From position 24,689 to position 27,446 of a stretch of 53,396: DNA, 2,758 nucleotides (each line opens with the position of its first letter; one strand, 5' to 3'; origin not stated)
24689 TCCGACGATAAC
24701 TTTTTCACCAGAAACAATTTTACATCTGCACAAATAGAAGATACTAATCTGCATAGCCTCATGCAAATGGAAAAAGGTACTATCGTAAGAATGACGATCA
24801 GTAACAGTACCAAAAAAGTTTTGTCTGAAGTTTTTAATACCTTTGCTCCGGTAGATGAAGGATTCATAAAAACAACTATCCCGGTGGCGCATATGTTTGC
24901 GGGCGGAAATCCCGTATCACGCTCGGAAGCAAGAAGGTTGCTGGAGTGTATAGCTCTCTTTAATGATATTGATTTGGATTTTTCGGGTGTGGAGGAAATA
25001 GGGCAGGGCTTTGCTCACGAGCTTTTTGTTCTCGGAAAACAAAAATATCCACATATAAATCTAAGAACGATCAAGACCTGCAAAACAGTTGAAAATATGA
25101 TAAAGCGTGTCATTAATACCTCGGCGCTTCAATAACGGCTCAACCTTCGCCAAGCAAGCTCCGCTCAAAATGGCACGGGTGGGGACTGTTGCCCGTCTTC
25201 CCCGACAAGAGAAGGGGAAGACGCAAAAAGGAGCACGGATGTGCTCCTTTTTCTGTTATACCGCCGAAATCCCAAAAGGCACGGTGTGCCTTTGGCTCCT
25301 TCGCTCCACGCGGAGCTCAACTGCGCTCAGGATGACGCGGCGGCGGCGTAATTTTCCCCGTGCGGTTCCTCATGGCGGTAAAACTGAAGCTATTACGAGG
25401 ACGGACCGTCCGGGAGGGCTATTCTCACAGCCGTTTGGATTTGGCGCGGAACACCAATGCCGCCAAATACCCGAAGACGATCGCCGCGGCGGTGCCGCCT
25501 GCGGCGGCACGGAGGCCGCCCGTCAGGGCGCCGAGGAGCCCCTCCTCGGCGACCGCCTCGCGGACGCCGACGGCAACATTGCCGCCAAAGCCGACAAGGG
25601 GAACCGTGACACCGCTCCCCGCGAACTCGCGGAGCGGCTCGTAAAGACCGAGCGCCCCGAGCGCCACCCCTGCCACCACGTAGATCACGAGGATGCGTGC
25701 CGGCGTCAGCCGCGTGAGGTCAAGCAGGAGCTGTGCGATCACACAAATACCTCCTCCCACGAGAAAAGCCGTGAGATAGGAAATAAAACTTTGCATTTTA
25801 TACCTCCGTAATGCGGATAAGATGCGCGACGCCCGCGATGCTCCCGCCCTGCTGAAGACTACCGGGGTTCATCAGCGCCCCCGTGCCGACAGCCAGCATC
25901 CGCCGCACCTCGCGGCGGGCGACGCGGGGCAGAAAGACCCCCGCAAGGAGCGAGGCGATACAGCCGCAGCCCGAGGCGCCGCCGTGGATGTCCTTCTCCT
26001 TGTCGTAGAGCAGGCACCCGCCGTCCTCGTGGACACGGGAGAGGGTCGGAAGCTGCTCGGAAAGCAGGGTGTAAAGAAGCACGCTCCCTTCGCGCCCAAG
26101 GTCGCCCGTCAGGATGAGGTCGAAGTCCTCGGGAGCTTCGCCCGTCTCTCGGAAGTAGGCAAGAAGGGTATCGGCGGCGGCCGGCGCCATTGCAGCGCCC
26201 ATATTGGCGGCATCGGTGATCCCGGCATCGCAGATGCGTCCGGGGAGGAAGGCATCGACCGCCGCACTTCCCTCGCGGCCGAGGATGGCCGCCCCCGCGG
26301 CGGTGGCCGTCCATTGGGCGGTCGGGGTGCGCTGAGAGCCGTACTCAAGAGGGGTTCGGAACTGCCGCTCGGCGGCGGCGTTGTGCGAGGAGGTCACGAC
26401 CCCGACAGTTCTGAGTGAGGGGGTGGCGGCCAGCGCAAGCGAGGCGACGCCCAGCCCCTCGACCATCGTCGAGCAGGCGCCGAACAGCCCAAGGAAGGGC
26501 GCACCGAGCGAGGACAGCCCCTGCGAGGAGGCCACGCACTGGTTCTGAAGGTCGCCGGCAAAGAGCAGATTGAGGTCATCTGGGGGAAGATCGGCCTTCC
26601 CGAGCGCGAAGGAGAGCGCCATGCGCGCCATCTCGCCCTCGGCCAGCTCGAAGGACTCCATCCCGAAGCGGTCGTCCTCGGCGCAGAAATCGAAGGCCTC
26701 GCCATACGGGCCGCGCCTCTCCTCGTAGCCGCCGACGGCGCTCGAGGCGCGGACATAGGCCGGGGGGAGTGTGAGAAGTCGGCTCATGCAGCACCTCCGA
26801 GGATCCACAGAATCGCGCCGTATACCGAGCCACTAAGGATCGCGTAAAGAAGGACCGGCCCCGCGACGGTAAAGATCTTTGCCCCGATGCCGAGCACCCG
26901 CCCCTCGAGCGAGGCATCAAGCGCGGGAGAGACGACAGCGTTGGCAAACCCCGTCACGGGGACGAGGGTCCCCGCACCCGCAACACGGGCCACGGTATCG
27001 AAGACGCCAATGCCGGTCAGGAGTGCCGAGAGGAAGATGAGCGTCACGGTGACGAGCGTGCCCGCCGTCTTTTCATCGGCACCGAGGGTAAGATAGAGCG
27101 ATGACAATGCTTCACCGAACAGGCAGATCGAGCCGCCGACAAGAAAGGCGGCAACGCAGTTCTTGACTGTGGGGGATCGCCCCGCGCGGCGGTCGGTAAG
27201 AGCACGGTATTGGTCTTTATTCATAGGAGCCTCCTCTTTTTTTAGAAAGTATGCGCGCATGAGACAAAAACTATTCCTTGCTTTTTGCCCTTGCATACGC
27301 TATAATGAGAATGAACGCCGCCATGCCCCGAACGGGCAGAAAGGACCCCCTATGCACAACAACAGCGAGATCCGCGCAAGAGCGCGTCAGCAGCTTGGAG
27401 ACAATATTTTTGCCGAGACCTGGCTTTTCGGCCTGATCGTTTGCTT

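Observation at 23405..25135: Low-GC island carrying an orphan wHTH / GHKL ATPase / STAS-like fusion gene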

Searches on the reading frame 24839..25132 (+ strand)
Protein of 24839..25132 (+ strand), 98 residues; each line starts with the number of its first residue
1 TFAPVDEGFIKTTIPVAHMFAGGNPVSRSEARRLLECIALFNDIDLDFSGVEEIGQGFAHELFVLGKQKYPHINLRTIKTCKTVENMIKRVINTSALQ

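Call 74: search_solved_structures(query=A4, max_evalue=10, show_alignments=3)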
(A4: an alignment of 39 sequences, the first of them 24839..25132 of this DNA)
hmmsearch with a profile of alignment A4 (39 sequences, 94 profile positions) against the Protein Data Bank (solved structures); distinct sequences matched with E-value up to 10: 25.
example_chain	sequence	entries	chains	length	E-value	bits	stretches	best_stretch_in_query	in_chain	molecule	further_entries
9ash_A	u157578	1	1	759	0.041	17.2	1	37-92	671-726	CRISPR system single-strand-specific deoxyribonuclease Cas10/Csm1 (subtype III-A)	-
9asi_A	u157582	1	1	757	0.044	17.1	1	37-92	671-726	CRISPR system single-strand-specific deoxyribonuclease Cas10/Csm1 (subtype III-A)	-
6xn3_A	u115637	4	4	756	0.044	17.1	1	37-92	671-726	CRISPR-associated protein Cas10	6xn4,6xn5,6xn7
1cg5_B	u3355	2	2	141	0.33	14.3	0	39-68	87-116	PROTEIN (HEMOGLOBIN)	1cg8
5xdv_A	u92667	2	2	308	0.6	13.5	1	13-54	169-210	Cell division protein FtsZ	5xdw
7ojd_A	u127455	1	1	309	0.62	13.5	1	13-54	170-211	Cell division protein FtsZ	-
8y6v_N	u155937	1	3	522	0.64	13.4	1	37-93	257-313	gp162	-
5mn4_A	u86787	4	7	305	0.68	13.3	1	13-54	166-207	Cell division protein FtsZ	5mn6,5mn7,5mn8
6yd1_A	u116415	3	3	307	0.68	13.3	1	13-54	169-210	Cell division protein FtsZ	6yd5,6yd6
7ojb_A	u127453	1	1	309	0.68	13.3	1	13-54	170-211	Cell division protein FtsZ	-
5mn5_A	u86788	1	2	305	0.68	13.3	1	13-54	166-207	Cell division protein FtsZ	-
6rvn_A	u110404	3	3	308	0.68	13.3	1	13-54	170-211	Cell division protein FtsZ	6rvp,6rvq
6rvm_A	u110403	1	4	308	0.68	13.3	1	13-54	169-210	Cell division protein FtsZ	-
3vo9_A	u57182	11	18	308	0.68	13.3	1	13-54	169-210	Cell division protein FtsZ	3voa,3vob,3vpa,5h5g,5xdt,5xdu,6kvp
7ojz_A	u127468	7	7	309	0.69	13.3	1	13-54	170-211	Cell division protein FtsZ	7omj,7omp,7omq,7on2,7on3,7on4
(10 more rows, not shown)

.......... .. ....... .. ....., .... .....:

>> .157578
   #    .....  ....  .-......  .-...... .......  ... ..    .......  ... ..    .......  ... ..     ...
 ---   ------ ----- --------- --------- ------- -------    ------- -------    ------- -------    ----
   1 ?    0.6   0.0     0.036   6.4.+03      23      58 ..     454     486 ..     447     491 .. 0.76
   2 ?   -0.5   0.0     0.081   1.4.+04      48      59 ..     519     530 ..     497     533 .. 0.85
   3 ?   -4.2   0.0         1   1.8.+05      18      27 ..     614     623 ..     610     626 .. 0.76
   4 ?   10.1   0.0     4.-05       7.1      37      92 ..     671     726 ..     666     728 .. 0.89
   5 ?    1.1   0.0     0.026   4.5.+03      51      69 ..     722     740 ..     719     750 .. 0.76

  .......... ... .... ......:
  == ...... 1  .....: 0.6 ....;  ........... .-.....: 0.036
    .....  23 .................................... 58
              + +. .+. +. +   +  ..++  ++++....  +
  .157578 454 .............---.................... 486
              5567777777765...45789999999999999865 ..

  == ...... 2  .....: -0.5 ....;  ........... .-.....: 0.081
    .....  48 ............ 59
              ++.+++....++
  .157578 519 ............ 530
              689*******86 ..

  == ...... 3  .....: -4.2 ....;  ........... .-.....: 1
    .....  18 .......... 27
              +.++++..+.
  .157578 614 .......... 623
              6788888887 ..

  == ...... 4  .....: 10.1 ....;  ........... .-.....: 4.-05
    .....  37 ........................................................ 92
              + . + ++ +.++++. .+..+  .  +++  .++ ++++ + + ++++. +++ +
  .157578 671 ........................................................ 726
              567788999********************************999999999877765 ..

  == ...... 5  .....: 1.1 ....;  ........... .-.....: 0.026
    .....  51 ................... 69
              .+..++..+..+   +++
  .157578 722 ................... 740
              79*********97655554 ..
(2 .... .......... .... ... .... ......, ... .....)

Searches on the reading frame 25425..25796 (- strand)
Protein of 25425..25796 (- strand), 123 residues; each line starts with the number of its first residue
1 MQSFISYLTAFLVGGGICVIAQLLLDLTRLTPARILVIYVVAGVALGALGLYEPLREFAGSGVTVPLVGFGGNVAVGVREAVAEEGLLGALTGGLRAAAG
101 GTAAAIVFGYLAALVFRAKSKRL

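Call 3: search_protein_families(library=pfam, proteins=[window:25425-25796:-], max_evalue=0.1)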
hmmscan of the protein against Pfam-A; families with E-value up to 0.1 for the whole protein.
window:25425-25796:- (123 aa): 1 family
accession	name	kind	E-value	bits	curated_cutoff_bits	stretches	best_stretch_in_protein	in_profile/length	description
PF03862.18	SpoVAC_SpoVAEB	-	1.6e-31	109.4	25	1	7-115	2-117/117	SpoVAC/SpoVAEB sporulation membrane protein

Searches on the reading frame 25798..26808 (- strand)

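Call 3: search_protein_families(library=pfam, proteins=[window:25798-26808:-], max_evalue=0.1)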
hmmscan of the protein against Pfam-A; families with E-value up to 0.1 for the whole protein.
window:25798-26808:- (336 aa): 1 family
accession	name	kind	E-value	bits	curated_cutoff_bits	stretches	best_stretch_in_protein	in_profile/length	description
PF07451.17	SpoVAD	-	3.3e-108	361.8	22.1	1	16-333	10-328/329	Stage V sporulation protein AD (SpoVAD)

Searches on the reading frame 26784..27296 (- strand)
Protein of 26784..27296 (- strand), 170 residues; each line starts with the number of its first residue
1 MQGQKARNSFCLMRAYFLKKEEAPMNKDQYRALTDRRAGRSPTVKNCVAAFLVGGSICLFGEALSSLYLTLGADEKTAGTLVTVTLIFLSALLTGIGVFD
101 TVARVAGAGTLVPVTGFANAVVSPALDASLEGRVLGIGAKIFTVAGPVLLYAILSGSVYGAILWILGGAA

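Call 3: search_protein_families(library=pfam, proteins=[window:26784-27296:-], max_evalue=0.1)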
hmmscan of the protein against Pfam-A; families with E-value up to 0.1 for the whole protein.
window:26784-27296:- (170 aa): 1 family
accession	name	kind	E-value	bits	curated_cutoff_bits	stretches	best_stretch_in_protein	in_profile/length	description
PF03862.18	SpoVAC_SpoVAEB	-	1.3e-37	129.1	25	1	46-162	1-117/117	SpoVAC/SpoVAEB sporulation membrane protein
